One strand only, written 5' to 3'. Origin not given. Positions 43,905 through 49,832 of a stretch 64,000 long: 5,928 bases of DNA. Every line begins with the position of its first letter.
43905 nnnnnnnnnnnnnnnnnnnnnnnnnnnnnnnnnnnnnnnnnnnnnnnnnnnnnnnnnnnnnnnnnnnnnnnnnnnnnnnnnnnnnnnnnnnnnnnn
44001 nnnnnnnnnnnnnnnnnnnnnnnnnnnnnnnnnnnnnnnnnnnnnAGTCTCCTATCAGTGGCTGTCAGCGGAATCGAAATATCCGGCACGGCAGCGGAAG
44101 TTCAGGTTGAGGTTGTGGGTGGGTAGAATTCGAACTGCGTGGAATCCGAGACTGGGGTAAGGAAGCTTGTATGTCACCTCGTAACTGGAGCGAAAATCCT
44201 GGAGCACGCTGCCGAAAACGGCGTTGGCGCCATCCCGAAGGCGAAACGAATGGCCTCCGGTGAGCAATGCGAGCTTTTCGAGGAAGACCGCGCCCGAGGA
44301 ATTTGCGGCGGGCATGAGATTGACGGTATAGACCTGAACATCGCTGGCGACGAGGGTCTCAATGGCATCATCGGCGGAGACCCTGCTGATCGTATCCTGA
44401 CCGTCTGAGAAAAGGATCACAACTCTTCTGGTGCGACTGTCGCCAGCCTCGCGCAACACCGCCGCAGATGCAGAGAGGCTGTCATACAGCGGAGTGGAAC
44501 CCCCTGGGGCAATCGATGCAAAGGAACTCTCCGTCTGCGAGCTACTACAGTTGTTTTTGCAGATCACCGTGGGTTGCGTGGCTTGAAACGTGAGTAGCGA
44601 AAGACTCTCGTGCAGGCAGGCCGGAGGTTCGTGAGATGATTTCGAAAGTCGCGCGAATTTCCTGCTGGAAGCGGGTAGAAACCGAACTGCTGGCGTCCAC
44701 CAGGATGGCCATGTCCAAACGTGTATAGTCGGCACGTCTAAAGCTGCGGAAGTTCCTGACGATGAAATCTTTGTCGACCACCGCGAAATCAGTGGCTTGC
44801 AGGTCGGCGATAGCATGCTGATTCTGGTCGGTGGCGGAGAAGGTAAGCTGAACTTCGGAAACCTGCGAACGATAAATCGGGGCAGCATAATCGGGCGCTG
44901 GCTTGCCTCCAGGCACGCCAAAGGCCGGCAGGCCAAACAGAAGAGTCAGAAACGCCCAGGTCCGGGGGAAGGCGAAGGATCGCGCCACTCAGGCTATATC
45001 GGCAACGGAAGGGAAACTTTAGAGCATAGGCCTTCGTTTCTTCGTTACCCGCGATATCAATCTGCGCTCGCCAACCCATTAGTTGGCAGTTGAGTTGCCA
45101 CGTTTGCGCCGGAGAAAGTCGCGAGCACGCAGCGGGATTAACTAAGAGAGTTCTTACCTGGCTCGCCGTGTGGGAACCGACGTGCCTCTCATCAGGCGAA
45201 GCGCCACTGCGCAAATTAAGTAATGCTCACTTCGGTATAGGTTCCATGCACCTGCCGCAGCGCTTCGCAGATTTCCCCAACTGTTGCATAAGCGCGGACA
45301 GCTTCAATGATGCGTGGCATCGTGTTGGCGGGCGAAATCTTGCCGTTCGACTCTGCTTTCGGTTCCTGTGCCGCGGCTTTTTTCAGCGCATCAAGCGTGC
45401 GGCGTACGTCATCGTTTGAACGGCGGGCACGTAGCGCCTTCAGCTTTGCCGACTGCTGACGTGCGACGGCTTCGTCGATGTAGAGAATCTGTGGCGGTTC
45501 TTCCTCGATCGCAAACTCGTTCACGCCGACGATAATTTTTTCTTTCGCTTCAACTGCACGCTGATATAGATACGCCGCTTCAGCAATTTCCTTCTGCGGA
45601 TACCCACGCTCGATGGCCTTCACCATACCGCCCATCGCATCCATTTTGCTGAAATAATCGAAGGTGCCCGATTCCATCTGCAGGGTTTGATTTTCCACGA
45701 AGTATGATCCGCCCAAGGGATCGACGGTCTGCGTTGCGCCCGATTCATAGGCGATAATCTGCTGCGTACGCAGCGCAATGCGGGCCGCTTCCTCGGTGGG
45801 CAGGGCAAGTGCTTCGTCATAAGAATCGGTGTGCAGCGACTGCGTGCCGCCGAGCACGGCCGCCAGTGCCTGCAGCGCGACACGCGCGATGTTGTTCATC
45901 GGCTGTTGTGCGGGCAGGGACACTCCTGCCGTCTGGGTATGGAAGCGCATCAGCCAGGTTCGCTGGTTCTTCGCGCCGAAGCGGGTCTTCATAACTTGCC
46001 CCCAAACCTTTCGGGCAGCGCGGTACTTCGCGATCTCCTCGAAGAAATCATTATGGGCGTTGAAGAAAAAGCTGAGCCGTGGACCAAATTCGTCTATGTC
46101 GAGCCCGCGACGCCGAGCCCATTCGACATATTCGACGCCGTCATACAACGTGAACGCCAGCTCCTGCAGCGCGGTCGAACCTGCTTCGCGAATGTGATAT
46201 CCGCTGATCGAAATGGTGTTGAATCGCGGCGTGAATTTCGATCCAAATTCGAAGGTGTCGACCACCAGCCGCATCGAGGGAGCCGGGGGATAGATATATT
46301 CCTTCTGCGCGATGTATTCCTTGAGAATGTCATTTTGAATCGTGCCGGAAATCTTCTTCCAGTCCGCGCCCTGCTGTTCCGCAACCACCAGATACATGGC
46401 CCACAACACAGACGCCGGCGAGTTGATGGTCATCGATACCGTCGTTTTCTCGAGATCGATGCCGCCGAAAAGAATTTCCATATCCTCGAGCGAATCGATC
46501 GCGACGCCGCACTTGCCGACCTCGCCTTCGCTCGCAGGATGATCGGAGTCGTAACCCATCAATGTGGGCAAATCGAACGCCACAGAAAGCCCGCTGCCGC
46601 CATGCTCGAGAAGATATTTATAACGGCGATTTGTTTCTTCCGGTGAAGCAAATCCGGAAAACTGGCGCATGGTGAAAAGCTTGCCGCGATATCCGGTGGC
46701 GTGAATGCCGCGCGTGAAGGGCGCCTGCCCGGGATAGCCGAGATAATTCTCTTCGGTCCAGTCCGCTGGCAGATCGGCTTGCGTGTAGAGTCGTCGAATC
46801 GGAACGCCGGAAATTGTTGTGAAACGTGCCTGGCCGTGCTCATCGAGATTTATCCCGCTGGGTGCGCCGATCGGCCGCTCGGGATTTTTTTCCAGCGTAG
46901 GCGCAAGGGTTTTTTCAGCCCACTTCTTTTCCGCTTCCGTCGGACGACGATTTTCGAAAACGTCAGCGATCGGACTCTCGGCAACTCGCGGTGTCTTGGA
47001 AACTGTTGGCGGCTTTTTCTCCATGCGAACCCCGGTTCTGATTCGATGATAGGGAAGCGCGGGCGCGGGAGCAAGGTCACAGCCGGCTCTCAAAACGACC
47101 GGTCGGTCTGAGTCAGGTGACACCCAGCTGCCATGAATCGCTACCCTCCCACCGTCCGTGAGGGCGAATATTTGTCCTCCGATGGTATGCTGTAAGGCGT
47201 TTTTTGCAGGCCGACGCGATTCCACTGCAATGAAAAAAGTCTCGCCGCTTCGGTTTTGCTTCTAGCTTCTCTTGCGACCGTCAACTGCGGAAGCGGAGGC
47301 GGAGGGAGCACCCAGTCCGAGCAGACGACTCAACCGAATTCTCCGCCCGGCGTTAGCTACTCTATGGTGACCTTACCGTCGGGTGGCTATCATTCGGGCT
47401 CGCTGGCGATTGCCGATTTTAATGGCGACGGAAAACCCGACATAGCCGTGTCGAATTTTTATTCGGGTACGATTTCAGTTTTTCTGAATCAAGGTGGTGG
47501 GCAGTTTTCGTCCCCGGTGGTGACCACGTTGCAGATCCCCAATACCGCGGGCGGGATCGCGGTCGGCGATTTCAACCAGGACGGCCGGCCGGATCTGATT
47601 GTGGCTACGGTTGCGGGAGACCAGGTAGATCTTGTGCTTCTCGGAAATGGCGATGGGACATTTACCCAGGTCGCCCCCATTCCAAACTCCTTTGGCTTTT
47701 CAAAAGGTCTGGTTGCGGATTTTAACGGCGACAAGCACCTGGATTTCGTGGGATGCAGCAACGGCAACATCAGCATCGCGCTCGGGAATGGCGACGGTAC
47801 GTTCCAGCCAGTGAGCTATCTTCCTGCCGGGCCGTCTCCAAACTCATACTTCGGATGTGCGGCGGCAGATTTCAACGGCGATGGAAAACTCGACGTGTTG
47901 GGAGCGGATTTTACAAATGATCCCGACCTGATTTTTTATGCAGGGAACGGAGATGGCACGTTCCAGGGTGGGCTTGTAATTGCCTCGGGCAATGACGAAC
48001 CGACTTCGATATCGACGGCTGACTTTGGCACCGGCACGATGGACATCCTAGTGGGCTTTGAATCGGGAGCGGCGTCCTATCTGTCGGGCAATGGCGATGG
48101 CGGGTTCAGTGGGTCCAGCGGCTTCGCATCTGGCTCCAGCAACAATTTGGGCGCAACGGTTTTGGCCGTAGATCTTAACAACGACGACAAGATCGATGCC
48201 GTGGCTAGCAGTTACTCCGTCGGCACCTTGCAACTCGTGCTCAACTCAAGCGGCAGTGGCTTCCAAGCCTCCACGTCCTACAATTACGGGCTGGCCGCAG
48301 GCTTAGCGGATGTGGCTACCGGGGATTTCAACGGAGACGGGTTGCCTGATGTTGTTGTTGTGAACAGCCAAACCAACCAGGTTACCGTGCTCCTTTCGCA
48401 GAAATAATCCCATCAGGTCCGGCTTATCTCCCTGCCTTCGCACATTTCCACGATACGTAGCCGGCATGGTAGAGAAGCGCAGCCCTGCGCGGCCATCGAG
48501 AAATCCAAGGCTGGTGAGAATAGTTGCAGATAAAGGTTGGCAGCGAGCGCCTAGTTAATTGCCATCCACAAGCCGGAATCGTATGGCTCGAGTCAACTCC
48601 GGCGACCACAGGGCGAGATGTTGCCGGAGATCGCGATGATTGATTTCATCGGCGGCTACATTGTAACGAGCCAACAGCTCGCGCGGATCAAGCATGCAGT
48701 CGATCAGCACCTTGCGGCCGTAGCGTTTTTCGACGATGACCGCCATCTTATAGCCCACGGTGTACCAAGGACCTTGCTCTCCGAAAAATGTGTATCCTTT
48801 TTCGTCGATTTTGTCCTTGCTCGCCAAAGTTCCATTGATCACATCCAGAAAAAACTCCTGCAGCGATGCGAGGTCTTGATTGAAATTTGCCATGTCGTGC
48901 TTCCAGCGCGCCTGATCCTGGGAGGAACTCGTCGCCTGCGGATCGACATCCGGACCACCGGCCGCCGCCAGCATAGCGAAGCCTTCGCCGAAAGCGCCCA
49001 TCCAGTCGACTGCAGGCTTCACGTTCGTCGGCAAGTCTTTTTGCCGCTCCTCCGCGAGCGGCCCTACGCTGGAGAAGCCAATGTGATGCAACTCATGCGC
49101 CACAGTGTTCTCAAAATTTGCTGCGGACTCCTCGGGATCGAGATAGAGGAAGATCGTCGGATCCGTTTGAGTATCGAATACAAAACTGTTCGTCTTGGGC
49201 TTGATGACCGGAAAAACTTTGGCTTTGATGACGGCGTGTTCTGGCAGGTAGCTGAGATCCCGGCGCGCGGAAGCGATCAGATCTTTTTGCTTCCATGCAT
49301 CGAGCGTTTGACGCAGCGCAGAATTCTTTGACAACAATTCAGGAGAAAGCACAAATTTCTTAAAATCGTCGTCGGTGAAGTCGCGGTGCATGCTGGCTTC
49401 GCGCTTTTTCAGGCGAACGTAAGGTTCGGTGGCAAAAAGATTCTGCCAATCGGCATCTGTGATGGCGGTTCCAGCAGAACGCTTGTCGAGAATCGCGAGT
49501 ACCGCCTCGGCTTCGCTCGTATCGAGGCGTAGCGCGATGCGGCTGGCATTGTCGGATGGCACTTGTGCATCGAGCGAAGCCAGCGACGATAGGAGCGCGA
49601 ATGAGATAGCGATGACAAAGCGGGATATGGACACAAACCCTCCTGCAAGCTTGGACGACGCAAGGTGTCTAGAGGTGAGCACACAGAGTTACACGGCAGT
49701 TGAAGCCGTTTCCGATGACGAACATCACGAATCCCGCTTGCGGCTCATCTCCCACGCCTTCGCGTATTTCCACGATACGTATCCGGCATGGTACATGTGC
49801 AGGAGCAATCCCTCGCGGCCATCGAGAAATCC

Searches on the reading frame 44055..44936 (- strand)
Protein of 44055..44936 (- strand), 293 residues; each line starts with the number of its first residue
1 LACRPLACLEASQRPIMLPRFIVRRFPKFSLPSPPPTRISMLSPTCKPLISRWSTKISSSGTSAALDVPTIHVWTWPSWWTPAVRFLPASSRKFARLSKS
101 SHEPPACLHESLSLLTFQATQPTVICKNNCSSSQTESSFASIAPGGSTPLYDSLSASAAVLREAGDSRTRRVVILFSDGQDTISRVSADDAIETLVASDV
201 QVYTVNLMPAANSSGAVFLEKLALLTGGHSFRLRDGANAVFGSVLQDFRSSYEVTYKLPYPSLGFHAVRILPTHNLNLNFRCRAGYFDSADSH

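Call 26: search_protein_families(library=pfam, proteins=[window:44055-44936:-])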
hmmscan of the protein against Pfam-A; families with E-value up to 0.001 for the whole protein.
window:44055-44936:- (293 aa): 1 family
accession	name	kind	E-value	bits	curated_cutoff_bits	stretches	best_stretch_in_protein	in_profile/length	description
PF00092.34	VWA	-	7.2e-05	23.5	23.8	1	143-238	74-167/174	von Willebrand factor type A domain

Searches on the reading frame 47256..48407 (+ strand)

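Call 26: search_protein_families(library=pfam, proteins=[window:47256-48407:+])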
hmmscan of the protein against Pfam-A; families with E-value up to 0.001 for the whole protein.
window:47256-48407:+ (383 aa): 3 families
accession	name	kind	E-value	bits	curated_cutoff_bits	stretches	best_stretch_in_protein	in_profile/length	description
PF13517.12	FG-GAP_3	-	2.9e-52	175.6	26.9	6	54-116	1-61/61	FG-GAP-like repeat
PF01839.29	FG-GAP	-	2.1e-19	69.4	22.1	3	49-76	4-37/37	FG-GAP repeat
PF12256.14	TcdB_toxin_midN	-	0.00059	19.6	24.8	0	21-70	3-50/181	Insecticide toxin TcdB middle/N-terminal region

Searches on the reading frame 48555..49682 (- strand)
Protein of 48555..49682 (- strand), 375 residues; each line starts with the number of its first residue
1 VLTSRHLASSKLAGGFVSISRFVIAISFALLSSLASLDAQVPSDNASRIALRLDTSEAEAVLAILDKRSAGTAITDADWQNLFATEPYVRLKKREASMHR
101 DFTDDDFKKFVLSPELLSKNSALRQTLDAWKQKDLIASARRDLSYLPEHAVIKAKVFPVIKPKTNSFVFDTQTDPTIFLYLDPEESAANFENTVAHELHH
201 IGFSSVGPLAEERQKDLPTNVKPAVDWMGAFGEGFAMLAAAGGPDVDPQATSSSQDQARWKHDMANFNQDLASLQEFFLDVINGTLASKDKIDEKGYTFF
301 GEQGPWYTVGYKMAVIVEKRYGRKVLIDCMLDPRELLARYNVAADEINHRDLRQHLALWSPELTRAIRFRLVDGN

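Call 51: search_protein_families(library=pfam, proteins=[window:48555-49682:-])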
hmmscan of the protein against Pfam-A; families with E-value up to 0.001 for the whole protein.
window:48555-49682:- (375 aa): 1 family
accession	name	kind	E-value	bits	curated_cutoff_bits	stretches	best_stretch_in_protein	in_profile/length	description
PF18958.6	DUF5700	-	4.2e-33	115.4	25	1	79-347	1-281/283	Putative zinc dependent peptidase (DUF5700)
